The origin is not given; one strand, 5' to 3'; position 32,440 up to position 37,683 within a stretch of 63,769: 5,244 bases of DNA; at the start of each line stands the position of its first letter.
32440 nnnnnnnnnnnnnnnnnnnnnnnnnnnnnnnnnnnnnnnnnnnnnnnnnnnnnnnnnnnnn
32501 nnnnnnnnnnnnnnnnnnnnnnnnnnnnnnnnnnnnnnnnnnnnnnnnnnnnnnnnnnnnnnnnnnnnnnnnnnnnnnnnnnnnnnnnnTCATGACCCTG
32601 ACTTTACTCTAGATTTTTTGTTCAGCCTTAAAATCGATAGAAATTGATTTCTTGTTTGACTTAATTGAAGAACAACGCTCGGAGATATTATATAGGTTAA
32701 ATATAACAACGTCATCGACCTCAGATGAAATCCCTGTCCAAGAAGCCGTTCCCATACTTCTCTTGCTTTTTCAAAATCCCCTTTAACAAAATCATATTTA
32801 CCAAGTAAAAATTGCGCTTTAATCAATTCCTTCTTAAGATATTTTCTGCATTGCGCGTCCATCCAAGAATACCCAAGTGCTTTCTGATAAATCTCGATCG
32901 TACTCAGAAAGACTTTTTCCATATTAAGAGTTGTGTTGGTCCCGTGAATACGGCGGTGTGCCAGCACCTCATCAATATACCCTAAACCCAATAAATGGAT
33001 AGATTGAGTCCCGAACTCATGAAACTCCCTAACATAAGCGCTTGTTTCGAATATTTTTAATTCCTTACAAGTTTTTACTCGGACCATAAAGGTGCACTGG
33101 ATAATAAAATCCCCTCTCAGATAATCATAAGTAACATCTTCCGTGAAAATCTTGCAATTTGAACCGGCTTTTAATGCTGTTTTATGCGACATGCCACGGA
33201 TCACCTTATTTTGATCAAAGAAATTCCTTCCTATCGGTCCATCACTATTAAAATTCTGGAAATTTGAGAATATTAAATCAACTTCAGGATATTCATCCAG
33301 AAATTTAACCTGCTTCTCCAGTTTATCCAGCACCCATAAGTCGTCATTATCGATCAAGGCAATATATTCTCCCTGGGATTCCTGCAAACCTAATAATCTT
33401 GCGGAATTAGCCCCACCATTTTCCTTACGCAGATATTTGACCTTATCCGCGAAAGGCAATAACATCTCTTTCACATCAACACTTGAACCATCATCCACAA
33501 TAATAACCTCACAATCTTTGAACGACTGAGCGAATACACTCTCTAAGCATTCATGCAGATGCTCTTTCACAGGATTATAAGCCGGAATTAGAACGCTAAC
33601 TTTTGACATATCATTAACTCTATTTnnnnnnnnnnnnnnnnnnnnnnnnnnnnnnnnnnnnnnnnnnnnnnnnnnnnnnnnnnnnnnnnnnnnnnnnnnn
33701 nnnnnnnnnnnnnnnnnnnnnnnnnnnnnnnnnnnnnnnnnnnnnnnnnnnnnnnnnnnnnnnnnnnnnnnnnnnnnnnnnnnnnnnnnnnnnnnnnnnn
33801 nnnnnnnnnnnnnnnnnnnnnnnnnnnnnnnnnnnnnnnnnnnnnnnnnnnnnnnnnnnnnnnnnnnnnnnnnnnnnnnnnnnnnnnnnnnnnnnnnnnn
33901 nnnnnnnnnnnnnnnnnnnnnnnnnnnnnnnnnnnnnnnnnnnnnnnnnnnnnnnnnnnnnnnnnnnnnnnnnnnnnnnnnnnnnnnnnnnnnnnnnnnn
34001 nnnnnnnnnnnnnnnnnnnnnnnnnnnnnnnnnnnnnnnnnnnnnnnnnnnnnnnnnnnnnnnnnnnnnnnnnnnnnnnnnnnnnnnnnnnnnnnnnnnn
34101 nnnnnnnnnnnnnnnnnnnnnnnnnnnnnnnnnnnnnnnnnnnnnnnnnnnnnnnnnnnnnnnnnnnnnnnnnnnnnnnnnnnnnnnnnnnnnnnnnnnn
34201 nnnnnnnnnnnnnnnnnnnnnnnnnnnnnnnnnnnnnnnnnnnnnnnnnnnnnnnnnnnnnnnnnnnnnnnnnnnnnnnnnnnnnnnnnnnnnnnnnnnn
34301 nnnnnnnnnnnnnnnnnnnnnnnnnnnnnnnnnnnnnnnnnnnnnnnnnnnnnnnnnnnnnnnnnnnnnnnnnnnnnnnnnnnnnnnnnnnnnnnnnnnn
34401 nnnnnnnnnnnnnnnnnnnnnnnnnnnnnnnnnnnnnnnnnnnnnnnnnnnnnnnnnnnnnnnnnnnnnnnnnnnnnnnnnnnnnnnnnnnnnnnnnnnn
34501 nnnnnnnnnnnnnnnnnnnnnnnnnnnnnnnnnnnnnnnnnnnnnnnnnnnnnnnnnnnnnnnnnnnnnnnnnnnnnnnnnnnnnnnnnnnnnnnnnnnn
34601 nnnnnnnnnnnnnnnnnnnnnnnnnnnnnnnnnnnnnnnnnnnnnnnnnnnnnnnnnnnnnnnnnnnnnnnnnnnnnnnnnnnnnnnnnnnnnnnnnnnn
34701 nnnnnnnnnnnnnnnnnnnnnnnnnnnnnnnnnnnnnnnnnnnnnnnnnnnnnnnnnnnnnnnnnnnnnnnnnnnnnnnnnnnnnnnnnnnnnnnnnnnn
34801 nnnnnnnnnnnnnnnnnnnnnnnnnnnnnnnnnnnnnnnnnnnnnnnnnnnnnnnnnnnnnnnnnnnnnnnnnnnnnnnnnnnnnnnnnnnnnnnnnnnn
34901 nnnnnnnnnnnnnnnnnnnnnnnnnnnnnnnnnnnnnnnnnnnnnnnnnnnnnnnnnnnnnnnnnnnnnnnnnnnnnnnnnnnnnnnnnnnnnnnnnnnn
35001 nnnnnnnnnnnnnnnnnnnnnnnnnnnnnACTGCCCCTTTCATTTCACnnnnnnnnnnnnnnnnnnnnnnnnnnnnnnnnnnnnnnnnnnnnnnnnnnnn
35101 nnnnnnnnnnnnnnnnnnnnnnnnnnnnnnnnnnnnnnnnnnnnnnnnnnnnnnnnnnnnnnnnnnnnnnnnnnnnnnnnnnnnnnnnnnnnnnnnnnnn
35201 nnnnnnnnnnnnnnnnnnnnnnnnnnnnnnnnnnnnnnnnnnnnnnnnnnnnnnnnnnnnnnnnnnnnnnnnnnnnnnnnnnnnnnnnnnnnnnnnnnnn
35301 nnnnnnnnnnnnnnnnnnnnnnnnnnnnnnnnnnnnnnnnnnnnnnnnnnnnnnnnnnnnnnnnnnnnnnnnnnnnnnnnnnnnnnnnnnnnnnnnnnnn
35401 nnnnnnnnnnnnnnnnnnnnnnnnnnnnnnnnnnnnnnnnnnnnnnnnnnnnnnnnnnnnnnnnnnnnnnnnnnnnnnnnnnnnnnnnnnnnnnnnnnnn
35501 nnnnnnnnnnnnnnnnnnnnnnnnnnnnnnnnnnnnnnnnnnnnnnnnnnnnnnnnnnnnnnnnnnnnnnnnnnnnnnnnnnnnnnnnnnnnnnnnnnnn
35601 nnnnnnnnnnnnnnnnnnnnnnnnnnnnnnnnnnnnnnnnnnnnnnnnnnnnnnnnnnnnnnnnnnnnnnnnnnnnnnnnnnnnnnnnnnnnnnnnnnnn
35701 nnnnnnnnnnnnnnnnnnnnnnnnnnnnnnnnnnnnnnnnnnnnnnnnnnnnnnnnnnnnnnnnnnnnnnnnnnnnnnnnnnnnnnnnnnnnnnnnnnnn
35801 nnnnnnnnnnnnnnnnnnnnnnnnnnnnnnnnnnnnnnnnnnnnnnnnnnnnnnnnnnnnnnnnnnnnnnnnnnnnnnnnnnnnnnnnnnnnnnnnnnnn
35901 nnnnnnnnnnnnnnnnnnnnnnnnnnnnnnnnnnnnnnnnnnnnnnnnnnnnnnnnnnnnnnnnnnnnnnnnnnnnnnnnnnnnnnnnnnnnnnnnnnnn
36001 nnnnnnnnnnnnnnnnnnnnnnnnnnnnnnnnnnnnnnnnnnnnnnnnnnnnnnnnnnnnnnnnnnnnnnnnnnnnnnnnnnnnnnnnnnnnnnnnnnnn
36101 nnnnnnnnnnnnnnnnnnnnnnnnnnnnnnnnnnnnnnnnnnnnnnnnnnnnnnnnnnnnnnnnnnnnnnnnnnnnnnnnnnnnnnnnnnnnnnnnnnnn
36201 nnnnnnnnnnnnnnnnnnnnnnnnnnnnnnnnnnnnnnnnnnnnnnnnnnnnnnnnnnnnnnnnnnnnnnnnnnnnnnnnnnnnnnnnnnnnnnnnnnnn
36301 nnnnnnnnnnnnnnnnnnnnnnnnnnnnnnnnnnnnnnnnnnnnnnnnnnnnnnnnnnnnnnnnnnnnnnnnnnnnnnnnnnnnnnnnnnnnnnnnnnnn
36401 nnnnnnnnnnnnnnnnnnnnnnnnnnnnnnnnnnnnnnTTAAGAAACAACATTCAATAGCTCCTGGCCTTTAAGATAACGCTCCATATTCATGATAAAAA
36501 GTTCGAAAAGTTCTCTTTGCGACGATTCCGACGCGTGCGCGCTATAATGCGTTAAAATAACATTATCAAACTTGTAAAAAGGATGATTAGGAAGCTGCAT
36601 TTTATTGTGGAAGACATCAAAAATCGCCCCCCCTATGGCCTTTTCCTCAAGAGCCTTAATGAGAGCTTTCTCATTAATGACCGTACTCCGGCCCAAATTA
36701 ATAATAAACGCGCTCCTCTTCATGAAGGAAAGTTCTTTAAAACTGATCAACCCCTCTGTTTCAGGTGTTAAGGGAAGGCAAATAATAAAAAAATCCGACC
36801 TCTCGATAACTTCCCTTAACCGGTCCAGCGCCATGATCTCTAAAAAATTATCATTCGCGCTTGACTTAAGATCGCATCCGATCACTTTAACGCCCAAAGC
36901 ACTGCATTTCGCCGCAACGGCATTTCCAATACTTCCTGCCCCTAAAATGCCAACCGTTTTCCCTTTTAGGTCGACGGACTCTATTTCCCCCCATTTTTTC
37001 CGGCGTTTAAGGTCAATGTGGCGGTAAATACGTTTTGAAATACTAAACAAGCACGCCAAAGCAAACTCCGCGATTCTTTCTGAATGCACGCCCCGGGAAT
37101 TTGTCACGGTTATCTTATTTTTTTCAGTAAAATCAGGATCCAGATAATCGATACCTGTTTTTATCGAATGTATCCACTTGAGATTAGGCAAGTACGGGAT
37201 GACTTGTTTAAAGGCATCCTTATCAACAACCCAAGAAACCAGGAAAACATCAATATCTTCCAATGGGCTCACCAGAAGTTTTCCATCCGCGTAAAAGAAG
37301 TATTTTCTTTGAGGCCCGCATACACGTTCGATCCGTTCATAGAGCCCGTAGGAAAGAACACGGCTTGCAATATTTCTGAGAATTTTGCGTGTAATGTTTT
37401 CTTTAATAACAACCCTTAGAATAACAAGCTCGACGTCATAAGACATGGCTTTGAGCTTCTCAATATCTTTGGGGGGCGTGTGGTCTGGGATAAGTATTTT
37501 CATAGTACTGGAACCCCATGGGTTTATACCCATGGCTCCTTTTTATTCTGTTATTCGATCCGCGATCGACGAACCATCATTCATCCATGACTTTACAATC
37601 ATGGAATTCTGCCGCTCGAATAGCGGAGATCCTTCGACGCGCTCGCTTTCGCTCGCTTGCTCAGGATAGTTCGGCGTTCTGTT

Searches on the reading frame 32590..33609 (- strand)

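Call 58: search_protein_families(library=pfam, proteins=[window:32590-33609:-], max_evalue=1e-8)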
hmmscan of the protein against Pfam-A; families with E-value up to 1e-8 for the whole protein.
window:32590-33609:- (339 aa): 2 families
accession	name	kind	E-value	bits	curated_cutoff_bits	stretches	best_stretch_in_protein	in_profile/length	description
PF00535.33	Glycos_transf_2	-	1.1e-28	100.7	23.3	1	5-129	1-128/168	Glycosyl transferase family 2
PF10111.15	Glyco_tranf_2_2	-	6.1e-10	39.5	27.3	1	5-104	1-106/276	Glycosyltransferase like family 2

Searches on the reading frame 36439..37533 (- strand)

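Call 59: search_protein_families(library=pfam, proteins=[window:36439-37533:-], max_evalue=1e-8)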
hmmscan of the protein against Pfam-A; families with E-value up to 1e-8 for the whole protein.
window:36439-37533:- (364 aa): 2 families
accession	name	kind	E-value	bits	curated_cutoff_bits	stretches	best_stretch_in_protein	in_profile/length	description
PF02826.25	2-Hacid_dh_C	-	1.7e-46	158.3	25.1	1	160-330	2-176/178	D-isomer specific 2-hydroxyacid dehydrogenase, NAD binding domain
PF00389.36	2-Hacid_dh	-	8.1e-14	51.9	24.6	1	99-363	43-133/134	D-isomer specific 2-hydroxyacid dehydrogenase, catalytic domain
